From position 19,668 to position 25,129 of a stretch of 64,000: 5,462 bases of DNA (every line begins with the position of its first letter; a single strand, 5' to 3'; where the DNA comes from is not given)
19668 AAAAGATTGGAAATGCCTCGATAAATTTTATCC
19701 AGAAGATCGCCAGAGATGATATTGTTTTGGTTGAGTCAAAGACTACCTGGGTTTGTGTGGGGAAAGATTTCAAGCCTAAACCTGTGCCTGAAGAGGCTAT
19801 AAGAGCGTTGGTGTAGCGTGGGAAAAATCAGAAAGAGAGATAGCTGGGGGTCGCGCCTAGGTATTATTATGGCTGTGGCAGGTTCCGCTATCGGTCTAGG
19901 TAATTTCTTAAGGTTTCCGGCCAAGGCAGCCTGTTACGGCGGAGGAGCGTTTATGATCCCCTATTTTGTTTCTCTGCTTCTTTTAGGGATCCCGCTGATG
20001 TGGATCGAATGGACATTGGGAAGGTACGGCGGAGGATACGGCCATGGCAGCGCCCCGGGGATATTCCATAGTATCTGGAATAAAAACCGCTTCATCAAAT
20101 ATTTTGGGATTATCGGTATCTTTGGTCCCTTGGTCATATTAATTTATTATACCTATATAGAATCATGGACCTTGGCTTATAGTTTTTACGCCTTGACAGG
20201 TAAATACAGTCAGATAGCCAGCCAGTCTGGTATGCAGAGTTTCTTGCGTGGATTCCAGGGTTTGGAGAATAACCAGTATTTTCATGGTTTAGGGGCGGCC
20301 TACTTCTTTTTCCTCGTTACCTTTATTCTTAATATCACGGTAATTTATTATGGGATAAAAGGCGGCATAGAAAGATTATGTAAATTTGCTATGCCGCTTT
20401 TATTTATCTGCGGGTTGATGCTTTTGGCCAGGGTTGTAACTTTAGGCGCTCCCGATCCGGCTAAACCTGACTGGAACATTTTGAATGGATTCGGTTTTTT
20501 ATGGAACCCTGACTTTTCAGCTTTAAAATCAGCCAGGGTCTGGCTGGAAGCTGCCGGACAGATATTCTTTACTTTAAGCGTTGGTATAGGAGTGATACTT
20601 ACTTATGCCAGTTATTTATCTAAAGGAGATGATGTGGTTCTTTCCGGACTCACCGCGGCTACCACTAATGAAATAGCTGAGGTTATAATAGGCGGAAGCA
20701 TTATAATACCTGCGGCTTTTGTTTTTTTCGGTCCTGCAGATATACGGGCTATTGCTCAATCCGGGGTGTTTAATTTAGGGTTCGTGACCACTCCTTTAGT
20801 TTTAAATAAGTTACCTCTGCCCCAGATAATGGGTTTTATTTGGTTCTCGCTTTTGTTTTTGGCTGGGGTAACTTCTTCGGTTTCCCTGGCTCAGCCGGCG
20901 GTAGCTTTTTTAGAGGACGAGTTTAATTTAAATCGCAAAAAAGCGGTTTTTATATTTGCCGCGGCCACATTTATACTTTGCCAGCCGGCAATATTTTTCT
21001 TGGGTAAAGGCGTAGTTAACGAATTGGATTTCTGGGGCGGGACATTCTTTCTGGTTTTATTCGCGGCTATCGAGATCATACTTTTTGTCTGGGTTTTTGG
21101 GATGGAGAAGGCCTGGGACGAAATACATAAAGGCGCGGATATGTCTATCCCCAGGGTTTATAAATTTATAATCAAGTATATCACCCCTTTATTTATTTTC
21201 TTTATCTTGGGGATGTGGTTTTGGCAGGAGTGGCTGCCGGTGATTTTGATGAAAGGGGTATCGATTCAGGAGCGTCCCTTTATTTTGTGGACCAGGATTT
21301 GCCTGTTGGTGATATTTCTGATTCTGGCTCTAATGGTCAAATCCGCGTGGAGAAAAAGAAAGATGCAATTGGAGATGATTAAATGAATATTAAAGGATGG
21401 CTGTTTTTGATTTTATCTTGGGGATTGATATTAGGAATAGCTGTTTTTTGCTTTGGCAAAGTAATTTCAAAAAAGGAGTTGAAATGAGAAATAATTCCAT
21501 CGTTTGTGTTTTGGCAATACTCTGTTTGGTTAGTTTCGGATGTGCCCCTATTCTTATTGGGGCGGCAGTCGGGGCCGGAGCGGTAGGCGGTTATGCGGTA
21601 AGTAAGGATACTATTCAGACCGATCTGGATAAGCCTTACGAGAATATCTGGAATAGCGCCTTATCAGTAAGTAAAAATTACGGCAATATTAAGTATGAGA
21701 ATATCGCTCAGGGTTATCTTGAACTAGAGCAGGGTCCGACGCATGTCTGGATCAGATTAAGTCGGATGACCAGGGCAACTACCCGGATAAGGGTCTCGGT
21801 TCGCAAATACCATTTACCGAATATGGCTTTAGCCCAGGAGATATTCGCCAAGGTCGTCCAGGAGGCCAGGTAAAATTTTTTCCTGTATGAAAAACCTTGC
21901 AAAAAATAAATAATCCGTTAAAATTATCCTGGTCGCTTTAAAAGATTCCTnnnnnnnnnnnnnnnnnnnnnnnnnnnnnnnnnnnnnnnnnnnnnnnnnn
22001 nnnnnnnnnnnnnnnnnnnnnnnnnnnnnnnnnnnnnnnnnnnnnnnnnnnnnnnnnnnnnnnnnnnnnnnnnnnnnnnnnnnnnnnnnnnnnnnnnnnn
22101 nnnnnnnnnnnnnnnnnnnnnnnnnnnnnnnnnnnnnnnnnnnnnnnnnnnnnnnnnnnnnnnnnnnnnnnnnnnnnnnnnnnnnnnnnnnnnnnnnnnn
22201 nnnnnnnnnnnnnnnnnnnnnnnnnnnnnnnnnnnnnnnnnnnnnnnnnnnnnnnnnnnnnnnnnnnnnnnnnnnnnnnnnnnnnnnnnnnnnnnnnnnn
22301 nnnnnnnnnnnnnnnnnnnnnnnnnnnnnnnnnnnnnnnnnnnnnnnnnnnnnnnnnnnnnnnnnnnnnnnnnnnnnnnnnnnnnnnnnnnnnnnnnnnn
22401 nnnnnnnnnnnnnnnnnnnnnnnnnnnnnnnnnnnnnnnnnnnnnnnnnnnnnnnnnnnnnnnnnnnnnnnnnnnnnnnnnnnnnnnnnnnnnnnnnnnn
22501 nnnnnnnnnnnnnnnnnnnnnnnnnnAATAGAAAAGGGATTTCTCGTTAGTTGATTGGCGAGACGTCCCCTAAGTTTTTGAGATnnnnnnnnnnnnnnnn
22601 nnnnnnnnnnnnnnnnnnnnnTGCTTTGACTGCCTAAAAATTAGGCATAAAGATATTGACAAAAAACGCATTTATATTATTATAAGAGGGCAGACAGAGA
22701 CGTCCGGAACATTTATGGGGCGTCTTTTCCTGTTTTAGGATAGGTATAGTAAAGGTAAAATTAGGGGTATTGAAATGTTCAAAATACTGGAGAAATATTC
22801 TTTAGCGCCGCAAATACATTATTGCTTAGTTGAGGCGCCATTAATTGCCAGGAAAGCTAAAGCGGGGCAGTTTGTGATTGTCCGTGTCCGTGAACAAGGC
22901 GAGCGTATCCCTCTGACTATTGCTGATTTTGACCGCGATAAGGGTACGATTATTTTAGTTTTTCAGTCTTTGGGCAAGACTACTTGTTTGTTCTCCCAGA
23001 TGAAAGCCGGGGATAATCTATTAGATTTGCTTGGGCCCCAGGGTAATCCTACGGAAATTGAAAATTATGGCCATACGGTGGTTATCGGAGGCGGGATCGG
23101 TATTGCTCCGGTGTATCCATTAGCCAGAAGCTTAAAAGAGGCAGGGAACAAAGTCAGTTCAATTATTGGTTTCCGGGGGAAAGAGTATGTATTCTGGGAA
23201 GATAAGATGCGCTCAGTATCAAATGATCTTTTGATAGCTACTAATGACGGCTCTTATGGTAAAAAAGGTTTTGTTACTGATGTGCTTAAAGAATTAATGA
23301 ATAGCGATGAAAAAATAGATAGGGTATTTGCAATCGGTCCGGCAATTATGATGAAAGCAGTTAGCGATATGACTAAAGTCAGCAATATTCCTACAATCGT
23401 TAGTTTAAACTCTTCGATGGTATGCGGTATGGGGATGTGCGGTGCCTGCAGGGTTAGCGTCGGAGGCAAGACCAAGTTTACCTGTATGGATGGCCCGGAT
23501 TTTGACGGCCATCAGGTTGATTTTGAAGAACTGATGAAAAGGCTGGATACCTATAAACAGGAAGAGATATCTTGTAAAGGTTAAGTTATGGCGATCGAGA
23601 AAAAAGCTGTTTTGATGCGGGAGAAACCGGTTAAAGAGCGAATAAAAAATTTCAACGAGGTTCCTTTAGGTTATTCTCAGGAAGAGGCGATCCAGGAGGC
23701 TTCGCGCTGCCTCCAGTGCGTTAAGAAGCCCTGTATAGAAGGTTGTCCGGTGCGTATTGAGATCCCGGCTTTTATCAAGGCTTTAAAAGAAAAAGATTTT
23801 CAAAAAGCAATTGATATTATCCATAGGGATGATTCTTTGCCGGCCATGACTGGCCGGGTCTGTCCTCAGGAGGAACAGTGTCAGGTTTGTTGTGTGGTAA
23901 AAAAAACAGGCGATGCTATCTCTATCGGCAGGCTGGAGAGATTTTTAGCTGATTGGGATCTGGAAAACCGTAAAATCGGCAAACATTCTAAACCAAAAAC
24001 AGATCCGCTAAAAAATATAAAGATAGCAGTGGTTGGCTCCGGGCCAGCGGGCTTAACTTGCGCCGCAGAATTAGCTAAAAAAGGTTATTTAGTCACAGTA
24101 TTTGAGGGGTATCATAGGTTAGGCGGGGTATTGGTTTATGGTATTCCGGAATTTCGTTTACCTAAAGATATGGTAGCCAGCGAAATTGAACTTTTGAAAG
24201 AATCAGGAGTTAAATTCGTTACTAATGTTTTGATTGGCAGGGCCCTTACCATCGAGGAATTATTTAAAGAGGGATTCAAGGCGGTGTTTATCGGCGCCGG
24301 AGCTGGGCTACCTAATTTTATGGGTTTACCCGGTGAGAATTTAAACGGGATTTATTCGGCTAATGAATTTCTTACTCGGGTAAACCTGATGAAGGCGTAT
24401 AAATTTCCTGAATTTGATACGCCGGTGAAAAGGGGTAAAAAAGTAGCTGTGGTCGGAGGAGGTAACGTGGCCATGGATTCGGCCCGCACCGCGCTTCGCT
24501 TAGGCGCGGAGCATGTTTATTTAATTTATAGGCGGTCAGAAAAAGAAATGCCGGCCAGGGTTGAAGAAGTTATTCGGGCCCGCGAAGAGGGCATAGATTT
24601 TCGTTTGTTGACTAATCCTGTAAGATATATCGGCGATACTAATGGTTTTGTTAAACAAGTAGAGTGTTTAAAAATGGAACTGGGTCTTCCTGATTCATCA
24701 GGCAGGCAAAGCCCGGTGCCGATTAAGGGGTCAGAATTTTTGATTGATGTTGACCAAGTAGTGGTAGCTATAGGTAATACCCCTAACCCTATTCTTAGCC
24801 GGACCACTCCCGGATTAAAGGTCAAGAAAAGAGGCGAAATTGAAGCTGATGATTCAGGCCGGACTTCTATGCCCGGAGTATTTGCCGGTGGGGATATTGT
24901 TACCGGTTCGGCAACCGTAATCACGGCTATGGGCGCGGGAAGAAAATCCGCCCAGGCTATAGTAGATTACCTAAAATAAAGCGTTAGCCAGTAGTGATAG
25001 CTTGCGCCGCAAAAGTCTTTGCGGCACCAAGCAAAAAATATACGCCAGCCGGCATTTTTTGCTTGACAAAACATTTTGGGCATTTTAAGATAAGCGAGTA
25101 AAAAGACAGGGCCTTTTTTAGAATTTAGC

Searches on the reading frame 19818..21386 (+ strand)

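Call 12: search_protein_families(library=pfam, proteins=[window:19818-21386:+], max_evalue=0.00001)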
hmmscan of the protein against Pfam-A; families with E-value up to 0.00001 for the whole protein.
window:19818-21386:+ (522 aa): 1 family
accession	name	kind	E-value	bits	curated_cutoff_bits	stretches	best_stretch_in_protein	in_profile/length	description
PF00209.24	SNF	-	8.6e-51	173.7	27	2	139-467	156-480/524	Sodium:neurotransmitter symporter family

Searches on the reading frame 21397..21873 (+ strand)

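Call 12: search_protein_families(library=pfam, proteins=[window:21397-21873:+], max_evalue=0.00001)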
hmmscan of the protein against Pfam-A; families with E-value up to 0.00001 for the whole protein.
window:21397-21873:+ (158 aa): 1 family
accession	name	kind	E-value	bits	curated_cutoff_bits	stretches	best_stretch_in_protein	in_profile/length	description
PF12092.13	DUF3568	-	5.9e-07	30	23.2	1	35-135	4-105/124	Protein of unknown function (DUF3568)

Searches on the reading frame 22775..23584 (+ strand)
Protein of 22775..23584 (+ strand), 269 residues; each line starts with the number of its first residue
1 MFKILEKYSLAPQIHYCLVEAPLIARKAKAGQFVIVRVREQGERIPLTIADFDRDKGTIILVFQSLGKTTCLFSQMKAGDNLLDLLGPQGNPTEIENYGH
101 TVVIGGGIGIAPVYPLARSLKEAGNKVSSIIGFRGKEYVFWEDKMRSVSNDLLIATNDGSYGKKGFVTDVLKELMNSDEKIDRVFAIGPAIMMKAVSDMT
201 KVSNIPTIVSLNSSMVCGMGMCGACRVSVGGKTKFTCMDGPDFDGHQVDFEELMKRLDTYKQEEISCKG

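Call 7: search_protein_families(library=pfam, proteins=[window:22775-23584:+])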
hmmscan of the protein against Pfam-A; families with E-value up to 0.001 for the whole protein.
window:22775-23584:+ (269 aa): 2 families
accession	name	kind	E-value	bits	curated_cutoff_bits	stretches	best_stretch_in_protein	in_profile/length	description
PF10418.14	DHODB_Fe-S_bind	-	7.1e-13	48.5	23.9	1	213-249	2-41/41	Iron-sulfur cluster binding domain of dihydroorotate dehydrogenase B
PF00175.26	NAD_binding_1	-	1.4e-05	26.1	22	1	104-197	2-108/109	Oxidoreductase NAD-binding domain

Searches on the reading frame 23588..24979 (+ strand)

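Call 7: search_protein_families(library=pfam, proteins=[window:23588-24979:+])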
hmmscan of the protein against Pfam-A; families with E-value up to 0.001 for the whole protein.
window:23588-24979:+ (463 aa): 14 families
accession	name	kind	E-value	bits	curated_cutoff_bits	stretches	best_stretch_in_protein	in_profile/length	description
PF14691.11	Fer4_20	-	6.7e-41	139.1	25.8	1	18-127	1-111/113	Dihydroprymidine dehydrogenase domain II, 4Fe-4S cluster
PF07992.20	Pyr_redox_2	-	3.7e-40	138.6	26.1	1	145-451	2-291/291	Pyridine nucleotide-disulphide oxidoreductase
PF00070.33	Pyr_redox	-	3.8e-13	50.2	22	1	285-359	1-78/82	Pyridine nucleotide-disulphide oxidoreductase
PF13738.12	Pyr_redox_3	-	8.4e-10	38.8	30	1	269-331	152-212/305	Pyridine nucleotide-disulphide oxidoreductase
PF13450.12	NAD_binding_8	-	2.5e-08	34.5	21.9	1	148-180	1-33/68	NAD(P)-binding Rossmann-like domain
PF12831.13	FAD_oxidored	-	2e-06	27.8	27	1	146-185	2-41/416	FAD dependent oxidoreductase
PF13241.12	NAD_binding_7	-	3.1e-06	28.1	22.1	0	282-333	6-52/104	Putative NAD(P)-binding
PF03486.20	HI0933_like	-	1.7e-05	24.8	50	1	145-179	2-36/244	HI0933-like protein Rossmann domain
PF01946.23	Thi4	-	2.5e-05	24.1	26.2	1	139-190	13-65/235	Thi4 family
PF01262.27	AlaDh_PNT_C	-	3.2e-05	23.9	23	0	280-313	26-57/214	Alanine dehydrogenase/PNT, C-terminal domain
PF01266.30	DAO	-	3.8e-05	23.8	27.9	1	145-179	1-35/353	FAD dependent oxidoreductase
PF00890.30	FAD_binding_2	-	4.5e-05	23.2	20.4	1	146-183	2-39/414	FAD binding domain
PF01593.30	Amino_oxidase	-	0.00046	20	19.8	0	154-180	2-28/443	Flavin containing amine oxidoreductase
PF01494.25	FAD_binding_3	-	0.00055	19.7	22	0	145-173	3-31/349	FAD binding domain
